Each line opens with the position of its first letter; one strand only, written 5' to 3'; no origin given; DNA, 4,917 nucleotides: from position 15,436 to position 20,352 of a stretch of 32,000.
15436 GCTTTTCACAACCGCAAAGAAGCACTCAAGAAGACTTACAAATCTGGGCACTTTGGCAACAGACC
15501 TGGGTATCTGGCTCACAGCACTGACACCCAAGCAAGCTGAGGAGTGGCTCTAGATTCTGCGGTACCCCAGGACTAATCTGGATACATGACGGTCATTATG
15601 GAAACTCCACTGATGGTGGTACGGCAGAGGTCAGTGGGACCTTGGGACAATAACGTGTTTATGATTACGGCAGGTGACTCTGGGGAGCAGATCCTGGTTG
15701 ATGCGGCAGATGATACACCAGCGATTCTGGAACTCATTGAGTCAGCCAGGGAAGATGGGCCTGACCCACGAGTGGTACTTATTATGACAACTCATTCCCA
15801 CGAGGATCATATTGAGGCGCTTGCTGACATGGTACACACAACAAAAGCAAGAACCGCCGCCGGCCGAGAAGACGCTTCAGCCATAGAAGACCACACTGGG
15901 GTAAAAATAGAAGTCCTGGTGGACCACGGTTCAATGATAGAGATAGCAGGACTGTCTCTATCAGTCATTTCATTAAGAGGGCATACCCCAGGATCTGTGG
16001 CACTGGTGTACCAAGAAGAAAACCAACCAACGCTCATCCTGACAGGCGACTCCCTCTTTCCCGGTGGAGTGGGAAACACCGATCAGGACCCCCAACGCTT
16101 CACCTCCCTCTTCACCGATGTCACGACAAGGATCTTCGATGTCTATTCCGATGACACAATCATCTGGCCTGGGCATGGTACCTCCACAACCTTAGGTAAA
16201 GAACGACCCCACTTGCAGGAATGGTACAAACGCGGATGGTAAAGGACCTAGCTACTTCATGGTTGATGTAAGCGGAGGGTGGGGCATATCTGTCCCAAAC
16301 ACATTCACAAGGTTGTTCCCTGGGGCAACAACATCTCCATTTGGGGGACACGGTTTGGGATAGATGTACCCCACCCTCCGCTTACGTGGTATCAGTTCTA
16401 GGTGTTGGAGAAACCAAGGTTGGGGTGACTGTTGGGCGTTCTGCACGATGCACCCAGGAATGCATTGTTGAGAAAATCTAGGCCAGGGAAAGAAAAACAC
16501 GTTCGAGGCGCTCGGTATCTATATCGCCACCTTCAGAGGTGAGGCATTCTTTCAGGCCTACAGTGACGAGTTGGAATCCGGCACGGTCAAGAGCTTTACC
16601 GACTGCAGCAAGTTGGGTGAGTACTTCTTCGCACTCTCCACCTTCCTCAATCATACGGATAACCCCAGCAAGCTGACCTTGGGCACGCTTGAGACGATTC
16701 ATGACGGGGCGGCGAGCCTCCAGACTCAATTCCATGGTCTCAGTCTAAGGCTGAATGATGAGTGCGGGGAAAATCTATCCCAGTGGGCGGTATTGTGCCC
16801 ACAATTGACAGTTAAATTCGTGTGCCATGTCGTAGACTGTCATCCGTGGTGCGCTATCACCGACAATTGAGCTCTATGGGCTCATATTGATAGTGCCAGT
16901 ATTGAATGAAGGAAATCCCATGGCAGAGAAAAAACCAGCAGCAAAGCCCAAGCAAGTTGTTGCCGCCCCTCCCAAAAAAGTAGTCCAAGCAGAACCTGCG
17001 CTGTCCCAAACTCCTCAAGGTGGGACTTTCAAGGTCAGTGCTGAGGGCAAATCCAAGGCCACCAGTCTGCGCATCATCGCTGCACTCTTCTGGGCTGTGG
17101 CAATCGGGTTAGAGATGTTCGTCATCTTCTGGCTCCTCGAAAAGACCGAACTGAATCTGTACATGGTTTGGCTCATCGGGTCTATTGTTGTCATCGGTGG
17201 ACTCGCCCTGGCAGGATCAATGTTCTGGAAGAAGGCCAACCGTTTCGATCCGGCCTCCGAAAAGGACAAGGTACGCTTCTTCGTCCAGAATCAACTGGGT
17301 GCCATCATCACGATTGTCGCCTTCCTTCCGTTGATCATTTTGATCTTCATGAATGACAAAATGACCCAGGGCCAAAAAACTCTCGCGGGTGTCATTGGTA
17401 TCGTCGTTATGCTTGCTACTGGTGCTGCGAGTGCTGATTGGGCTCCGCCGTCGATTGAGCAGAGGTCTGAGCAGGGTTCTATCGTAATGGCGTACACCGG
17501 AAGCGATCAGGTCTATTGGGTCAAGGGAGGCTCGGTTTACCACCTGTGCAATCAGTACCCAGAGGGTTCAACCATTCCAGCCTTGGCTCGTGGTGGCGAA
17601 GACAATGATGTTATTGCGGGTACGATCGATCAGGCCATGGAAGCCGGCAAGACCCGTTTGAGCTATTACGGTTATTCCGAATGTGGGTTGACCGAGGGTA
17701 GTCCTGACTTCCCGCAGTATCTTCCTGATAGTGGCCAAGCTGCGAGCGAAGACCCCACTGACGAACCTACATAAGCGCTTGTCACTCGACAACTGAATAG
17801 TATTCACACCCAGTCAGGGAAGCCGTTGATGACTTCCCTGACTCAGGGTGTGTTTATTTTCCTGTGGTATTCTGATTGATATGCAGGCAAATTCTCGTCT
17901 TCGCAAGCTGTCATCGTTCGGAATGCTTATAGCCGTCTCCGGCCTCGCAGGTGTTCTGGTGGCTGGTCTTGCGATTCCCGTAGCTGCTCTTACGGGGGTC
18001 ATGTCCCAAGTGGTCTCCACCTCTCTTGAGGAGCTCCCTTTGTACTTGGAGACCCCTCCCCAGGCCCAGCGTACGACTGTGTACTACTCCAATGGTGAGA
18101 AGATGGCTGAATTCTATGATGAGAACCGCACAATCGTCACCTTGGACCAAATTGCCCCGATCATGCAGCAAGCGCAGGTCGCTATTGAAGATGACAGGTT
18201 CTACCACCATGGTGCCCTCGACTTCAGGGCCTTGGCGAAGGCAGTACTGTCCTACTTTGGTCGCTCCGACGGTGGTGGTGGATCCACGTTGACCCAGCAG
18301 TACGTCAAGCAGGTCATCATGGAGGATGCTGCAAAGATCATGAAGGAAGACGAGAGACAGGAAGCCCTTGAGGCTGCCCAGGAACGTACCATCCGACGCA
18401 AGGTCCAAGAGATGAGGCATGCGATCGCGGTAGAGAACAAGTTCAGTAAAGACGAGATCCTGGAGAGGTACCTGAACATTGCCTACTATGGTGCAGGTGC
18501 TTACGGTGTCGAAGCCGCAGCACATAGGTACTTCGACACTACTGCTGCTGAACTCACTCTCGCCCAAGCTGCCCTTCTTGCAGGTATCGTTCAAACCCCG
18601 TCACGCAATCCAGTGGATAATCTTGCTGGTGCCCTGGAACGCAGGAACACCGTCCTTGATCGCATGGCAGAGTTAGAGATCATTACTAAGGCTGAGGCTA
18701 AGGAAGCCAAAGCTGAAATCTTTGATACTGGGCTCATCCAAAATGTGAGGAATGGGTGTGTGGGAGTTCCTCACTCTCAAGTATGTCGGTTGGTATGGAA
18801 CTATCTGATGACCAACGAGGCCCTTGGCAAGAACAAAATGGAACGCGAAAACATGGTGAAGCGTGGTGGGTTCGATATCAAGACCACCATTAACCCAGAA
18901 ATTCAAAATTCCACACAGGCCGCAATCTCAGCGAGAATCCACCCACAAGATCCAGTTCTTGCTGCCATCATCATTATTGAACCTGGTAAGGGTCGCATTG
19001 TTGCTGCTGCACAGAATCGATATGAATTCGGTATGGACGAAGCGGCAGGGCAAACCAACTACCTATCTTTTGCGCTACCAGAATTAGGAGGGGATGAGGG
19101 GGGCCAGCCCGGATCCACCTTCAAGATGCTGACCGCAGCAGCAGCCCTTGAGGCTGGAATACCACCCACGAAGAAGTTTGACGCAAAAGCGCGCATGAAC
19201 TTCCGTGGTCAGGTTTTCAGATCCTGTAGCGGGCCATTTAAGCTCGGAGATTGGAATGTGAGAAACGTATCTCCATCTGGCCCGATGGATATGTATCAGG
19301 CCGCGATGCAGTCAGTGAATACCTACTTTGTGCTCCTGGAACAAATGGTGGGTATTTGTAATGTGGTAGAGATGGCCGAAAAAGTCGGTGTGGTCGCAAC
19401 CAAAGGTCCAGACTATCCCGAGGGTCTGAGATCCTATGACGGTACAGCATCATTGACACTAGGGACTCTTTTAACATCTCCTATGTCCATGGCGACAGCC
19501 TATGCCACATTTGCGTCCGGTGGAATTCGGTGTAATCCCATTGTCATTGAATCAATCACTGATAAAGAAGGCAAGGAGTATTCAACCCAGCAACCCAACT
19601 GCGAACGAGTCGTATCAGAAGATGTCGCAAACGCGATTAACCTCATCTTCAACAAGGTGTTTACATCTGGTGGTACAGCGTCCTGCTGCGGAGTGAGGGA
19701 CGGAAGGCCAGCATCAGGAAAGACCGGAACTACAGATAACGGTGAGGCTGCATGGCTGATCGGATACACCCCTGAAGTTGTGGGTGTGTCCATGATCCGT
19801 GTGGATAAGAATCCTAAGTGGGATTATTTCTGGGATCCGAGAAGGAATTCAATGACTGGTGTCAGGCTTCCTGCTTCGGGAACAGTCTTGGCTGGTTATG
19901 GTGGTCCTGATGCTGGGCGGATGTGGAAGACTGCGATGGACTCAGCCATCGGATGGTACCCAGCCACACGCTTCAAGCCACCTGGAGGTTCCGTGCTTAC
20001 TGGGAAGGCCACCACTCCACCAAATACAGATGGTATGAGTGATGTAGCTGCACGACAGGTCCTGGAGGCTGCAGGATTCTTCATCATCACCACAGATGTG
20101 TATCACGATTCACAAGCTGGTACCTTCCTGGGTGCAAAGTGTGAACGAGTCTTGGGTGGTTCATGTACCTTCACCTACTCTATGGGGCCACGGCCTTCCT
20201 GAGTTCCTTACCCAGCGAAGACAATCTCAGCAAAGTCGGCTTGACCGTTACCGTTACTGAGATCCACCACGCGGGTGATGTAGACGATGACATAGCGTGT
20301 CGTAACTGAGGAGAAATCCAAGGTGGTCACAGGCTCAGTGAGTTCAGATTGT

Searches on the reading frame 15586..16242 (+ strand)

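Call 50: search_protein_families(library=pfam, proteins=[window:15586-16242:+], max_evalue=1)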
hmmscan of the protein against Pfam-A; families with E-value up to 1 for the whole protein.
window:15586-16242:+ (218 aa): 4 families
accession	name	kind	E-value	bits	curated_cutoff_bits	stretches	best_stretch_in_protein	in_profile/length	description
PF00753.33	Lactamase_B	-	2e-13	51.1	22.7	1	18-175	2-173/196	Metallo-beta-lactamase superfamily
PF15915.11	BAT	-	0.0014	18.9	25.8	1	32-137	12-119/156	GAF and HTH_10 associated domain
PF12706.13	Lactamase_B_2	-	0.0015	18.6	27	1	36-135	3-115/200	Beta-lactamase superfamily domain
PF20381.4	Rv1476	-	0.12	12.6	26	1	38-90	20-72/156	Membrane protein Rv1476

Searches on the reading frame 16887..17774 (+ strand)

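Call 50: search_protein_families(library=pfam, proteins=[window:16887-17774:+], max_evalue=1)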
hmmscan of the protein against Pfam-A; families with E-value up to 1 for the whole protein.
window:16887-17774:+ (295 aa): 7 families
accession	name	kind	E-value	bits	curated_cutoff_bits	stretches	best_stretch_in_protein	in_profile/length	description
PF17159.10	MASE3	-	0.0003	20.9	31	1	68-189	15-131/226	Membrane-associated sensor domain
PF11457.13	DUF3021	-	0.0078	16.8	24.7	0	62-117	3-61/130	Protein of unknown function (DUF3021)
PF19529.4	DUF6057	-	0.017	14.5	29.8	1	63-165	154-263/569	Family of unknown function (DUF6057)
PF24686.1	FLQE3_permease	-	0.031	14.4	60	1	95-183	49-140/232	Fluoroquinolones export permease protein family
PF13425.11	O-antigen_lig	-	0.099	11.9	31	1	75-180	107-215/462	O-antigen ligase like membrane protein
PF13567.11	DUF4131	-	0.13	12.4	31.6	0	67-125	6-63/165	Domain of unknown function (DUF4131)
PF13139.11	DUF3981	-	0.24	12.2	25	1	55-104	25-71/115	Domain of unknown function (DUF3981)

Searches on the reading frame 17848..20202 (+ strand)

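Call 50: search_protein_families(library=pfam, proteins=[window:17848-20202:+], max_evalue=1)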
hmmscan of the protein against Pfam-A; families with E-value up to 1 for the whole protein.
window:17848-20202:+ (784 aa): 3 families
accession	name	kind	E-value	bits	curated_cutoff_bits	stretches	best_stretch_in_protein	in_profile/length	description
PF00912.28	Transgly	-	6.3e-56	189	27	1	83-273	2-177/178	Transglycosylase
PF00905.27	Transpeptidase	-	2e-29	103.2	22.1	1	374-644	3-272/299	Penicillin binding protein transpeptidase domain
PF01869.26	BcrAD_BadFG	-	0.094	12.7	31.5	1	142-223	5-81/271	BadF/BadG/BcrA/BcrD ATPase family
